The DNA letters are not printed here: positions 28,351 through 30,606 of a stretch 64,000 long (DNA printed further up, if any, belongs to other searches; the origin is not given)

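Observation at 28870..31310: Methyltransferase + alpha/beta-hydrolase didomain inserted between a KS and a Trp-flagged triple ACP (split beta-branching module)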

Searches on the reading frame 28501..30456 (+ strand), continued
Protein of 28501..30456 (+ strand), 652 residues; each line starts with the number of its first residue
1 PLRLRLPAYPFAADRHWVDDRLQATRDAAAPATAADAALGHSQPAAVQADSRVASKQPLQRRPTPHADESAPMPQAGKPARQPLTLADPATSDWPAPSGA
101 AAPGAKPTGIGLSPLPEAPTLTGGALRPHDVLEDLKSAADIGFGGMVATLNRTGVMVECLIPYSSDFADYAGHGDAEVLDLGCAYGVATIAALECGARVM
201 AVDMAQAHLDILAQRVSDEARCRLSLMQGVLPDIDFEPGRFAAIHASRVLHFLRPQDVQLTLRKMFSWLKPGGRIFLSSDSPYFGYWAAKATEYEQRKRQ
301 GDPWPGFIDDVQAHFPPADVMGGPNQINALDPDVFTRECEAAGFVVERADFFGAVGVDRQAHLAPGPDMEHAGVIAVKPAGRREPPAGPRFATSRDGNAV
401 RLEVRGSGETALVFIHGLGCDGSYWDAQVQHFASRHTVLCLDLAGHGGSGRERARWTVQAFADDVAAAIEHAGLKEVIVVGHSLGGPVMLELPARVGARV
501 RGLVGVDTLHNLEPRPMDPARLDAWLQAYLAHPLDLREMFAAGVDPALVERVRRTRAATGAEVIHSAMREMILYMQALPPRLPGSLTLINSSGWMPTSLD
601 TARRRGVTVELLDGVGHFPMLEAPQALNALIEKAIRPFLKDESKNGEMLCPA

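Call 79: search_protein_families(library=pfam, proteins=[P0229, P0230, P0240, P0242], max_evalue=0.00001)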
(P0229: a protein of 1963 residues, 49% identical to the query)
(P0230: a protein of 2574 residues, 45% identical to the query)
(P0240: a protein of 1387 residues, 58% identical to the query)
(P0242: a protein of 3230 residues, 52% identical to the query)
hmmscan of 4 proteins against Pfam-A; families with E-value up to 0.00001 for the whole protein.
P0229 (1963 aa): 17 families
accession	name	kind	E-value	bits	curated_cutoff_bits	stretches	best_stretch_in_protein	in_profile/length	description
PF00109.32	ketoacyl-synt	-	2.9e-61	207.7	20.8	1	444-689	2-250/252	Beta-ketoacyl synthase, N-terminal domain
PF02801.28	Ketoacyl-synt_C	-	6.2e-41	139.6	20.8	1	699-818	1-119/119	Beta-ketoacyl synthase, C-terminal domain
PF00501.34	AMP-binding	-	1.1e-34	120.3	29.9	1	5-174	200-384/384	AMP-binding enzyme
PF21089.3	PKS_DH_N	-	7.7e-20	71.2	27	1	1060-1162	1-102/103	Polyketide synthase dehydratase domain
PF12697.13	Abhydrolase_6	-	3.7e-18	67.4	26.3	1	1725-1943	1-216/217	Alpha/beta hydrolase family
PF22336.2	RhiE-like_linker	-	4.4e-17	62.2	27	1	892-958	2-65/67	RhiE-like, KS-MAT linker domain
PF00561.26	Abhydrolase_1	-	7.9e-17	62.2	25.8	1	1723-1825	1-103/245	alpha/beta hydrolase fold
PF16197.11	KAsynt_C_assoc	-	2.2e-14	54.2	33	1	820-938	1-107/111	Ketoacyl-synthetase C-terminal extension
PF22621.2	CurL-like_PKS_C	-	5.1e-14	52.4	27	1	889-953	2-64/64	CurL-like, PKS C-terminal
PF00550.31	PP-binding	-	5.6e-14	52.6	20.8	1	338-401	2-67/67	Phosphopantetheine attachment site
PF13649.12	Methyltransf_25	-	1.1e-12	48.9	27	1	1487-1582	1-97/97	Methyltransferase domain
PF08241.18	Methyltransf_11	-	4.3e-10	40.5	21.2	1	1488-1586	1-95/95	Methyltransferase domain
PF14765.12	PS-DH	-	8.2e-10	38.9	23.7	1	1206-1364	18-158/166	Polyketide synthase dehydratase N-terminal domain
PF13193.12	AMP-binding_C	-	1.9e-09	38.7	24.5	1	231-309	1-76/76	AMP-binding enzyme C-terminal domain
PF08242.18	Methyltransf_12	-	1.5e-07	32.5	30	1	1488-1584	1-98/98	Methyltransferase domain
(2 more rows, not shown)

P0230 (2574 aa): 17 families
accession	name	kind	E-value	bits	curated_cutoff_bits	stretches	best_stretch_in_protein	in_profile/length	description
PF00109.32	ketoacyl-synt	-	8.6e-160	530.5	20.8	2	1151-1403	3-252/252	Beta-ketoacyl synthase, N-terminal domain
PF02801.28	Ketoacyl-synt_C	-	1.7e-76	254.3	20.8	2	1411-1530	1-117/119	Beta-ketoacyl synthase, C-terminal domain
PF08659.16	KR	-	1.3e-34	120.1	22.6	1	801-984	1-179/180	KR domain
PF22336.2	RhiE-like_linker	-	3.2e-27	94.7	27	2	495-559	2-63/67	RhiE-like, KS-MAT linker domain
PF16197.11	KAsynt_C_assoc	-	6.5e-27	94.6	33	2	1534-1645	1-107/111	Ketoacyl-synthetase C-terminal extension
PF22621.2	CurL-like_PKS_C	-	4e-24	84.8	27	2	1595-1660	1-64/64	CurL-like, PKS C-terminal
PF00561.26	Abhydrolase_1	-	6.9e-17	62.4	25.8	1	2348-2453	2-110/245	alpha/beta hydrolase fold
PF13649.12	Methyltransf_25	-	1.5e-16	61.3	27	1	2110-2205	1-97/97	Methyltransferase domain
PF12697.13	Abhydrolase_6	-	1.7e-14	55.5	26.3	1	2349-2562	1-213/217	Alpha/beta hydrolase family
PF08241.18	Methyltransf_11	-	9.1e-14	52.3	21.2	1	2111-2209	1-95/95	Methyltransferase domain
PF00550.31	PP-binding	-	1.2e-13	51.5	20.8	1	1059-1123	2-67/67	Phosphopantetheine attachment site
PF08242.18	Methyltransf_12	-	1.8e-12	48.3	30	1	2111-2207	1-98/98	Methyltransferase domain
PF00108.29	Thiolase_N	-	3.3e-12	46.8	26.4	0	202-238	77-113/260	Thiolase, N-terminal domain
PF00106.31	adh_short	-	4.3e-12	46.4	26.6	1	803-958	3-159/195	short chain dehydrogenase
PF13561.12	adh_short_C2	-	1.8e-08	34.7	27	1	812-953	8-148/236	Enoyl-(Acyl carrier protein) reductase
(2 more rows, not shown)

P0240 (1387 aa): 13 families
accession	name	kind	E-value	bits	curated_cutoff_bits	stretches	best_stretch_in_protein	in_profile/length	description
PF00109.32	ketoacyl-synt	-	1.4e-79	267.7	20.8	1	180-427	2-252/252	Beta-ketoacyl synthase, N-terminal domain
PF02801.28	Ketoacyl-synt_C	-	3.5e-27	95.2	20.8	1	436-550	2-118/119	Beta-ketoacyl synthase, C-terminal domain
PF14765.12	PS-DH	-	2.8e-24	86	23.7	1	938-1090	7-161/166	Polyketide synthase dehydratase N-terminal domain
PF21089.3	PKS_DH_N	-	1.2e-22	80.2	27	1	805-907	1-102/103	Polyketide synthase dehydratase domain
PF22336.2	RhiE-like_linker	-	1.2e-14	54.5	27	1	622-695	1-66/67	RhiE-like, KS-MAT linker domain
PF13649.12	Methyltransf_25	-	6.2e-14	52.9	27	1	1145-1240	1-97/97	Methyltransferase domain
PF00550.31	PP-binding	-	7.3e-13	49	20.8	1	49-115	2-67/67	Phosphopantetheine attachment site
PF08241.18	Methyltransf_11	-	5.3e-11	43.4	21.2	1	1146-1244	1-95/95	Methyltransferase domain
PF22621.2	CurL-like_PKS_C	-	6e-11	42.6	27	1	620-689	2-64/64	CurL-like, PKS C-terminal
PF08242.18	Methyltransf_12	-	6.6e-09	36.8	30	1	1146-1242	1-98/98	Methyltransferase domain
PF16197.11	KAsynt_C_assoc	-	2.7e-08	34.7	33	1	565-641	14-83/111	Ketoacyl-synthetase C-terminal extension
PF13489.12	Methyltransf_23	-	3.6e-08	33.8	27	1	1142-1330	23-162/164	Methyltransferase domain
PF00108.29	Thiolase_N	-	7.3e-06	26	26.4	0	338-376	74-112/260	Thiolase, N-terminal domain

P0242 (3230 aa): 19 families
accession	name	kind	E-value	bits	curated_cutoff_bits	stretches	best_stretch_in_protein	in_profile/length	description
PF00109.32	ketoacyl-synt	-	4.4e-162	538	20.8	2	703-948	2-252/252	Beta-ketoacyl synthase, N-terminal domain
PF00501.34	AMP-binding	-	1.1e-92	311.3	29.9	1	85-432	1-384/384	AMP-binding enzyme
PF02801.28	Ketoacyl-synt_C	-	1.6e-60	202.8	20.8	2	2281-2396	1-118/119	Beta-ketoacyl synthase, C-terminal domain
PF00743.25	FMO-like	-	8.7e-51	173.4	22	1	1336-1726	2-403/532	Flavin-binding monooxygenase-like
PF22336.2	RhiE-like_linker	-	6.9e-36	122.5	27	2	1155-1225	1-67/67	RhiE-like, KS-MAT linker domain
PF14765.12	PS-DH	-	9.4e-29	100.5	23.7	1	2780-2927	4-158/166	Polyketide synthase dehydratase N-terminal domain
PF22621.2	CurL-like_PKS_C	-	8.6e-28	96.6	27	2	1153-1217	2-63/64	CurL-like, PKS C-terminal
PF00550.31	PP-binding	-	1.5e-23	83.3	20.8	2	1911-1977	2-67/67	Phosphopantetheine attachment site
PF16197.11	KAsynt_C_assoc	-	5.7e-20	72.2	33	2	1089-1194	8-100/111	Ketoacyl-synthetase C-terminal extension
PF13738.12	Pyr_redox_3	-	7.8e-20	71.8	30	1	1340-1538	2-195/305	Pyridine nucleotide-disulphide oxidoreductase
PF21089.3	PKS_DH_N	-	8.8e-19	67.8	27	1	2650-2752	2-102/103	Polyketide synthase dehydratase domain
PF13649.12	Methyltransf_25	-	1.9e-14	54.6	27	1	2981-3076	1-97/97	Methyltransferase domain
PF07992.20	Pyr_redox_2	-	1.7e-13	51.1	26.1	1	1337-1538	2-173/291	Pyridine nucleotide-disulphide oxidoreductase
PF08241.18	Methyltransf_11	-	4.6e-11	43.6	21.2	1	2982-3080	1-95/95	Methyltransferase domain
PF08242.18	Methyltransf_12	-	1.6e-10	42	30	1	2982-3078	1-98/98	Methyltransferase domain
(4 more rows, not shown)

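Call 95: search_dna_similar(query=window:28876-30456:+, collection=plasmids, mode=protein, max_rows=15)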
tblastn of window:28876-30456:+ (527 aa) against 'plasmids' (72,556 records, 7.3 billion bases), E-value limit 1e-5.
Records with a match: 425; places in all: 461; records where one place covers at least 80% of the query: 1.
Best place of each record, by identity: <60% 425.
By first word of the organism name: Rhizobium 56; Sinorhizobium 43; Piscirickettsia 36; Escherichia 25; Streptomyces 24; Rhodococcus 17; Bacillus 16; Agrobacterium 14; Salmonella 14; Mesorhizobium 12; and 68 more.
By predicted mobility (MOB-suite, as given by PLSDB): non-mobilizable 245; conjugative 107; mobilizable 73.
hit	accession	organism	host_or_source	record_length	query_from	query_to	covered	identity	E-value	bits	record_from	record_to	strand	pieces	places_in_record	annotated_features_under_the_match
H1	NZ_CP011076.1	Brevibacillus laterosporus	Oryza sativa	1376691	1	513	97%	53.3%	0e+0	578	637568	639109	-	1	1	none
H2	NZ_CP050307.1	Rhizobium lusitanum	Oxytropis pumilio,cell culture,root ...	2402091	20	253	44%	48.0%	3e-63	231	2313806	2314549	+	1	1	none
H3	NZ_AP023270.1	Agrobacterium vitis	Vitis vinifera,grapevine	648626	20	253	44%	47.0%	2e-61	225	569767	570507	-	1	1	amino acid adenylation domain-containing protein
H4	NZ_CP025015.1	Rhizobium leguminosarum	Lotus corniculatus,Bacteria culture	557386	277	516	46%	31.9%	1e-11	76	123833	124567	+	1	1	alpha/beta fold hydrolase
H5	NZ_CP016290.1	Rhizobium leguminosarum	Vavilovia formosa,cell culture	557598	277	516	46%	31.9%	1e-11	76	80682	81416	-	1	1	alpha/beta fold hydrolase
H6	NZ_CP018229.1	Rhizobium leguminosarum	Vavilovia formosa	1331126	277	516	46%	31.9%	1e-11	76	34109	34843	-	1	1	record has no annotation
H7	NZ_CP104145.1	Rhizobium sullae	Sulla coronaria,cell culture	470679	277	516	46%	31.8%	2e-12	78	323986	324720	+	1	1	alpha/beta fold hydrolase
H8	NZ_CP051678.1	Spirosoma rhododendri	cell culture,Flower of Rhododendron ...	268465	275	511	45%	31.9%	9e-26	119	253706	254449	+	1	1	alpha/beta hydrolase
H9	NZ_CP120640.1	Rhizobium sp. 32-5/1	Vicia cracca,cell cilture,root nodule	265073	277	516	46%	31.4%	3e-11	74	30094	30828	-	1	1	alpha/beta fold hydrolase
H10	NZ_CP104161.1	Rhizobium sp. CB3060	Leucaena leucocephala,cell culture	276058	277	524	47%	30.2%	1e-13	82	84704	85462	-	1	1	alpha/beta hydrolase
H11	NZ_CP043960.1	Streptomyces tendae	microorganism,soil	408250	272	518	47%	30.1%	3e-9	67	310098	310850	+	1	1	alpha/beta fold hydrolase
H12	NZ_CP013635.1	Rhizobium sp. N324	Phaseolus vulgaris,Whole ...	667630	279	521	46%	30.0%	1e-6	59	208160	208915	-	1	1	alpha/beta fold hydrolase | carboxymuconolactone decarboxylase family protein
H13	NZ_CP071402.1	Rhizobium leguminosarum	lentil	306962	219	506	49%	28.3%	4e-7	81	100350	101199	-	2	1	alpha/beta fold hydrolase | LLM class flavin-dependent oxidoreductase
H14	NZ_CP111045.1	Chondrinema litorale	Seaweed,red alga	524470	6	229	43%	31.9%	4e-32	139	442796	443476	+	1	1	class I SAM-dependent methyltransferase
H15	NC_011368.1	Rhizobium leguminosarum bv. trifolii WSM2304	-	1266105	279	520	46%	29.5%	1e-6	59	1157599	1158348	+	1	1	record has no annotation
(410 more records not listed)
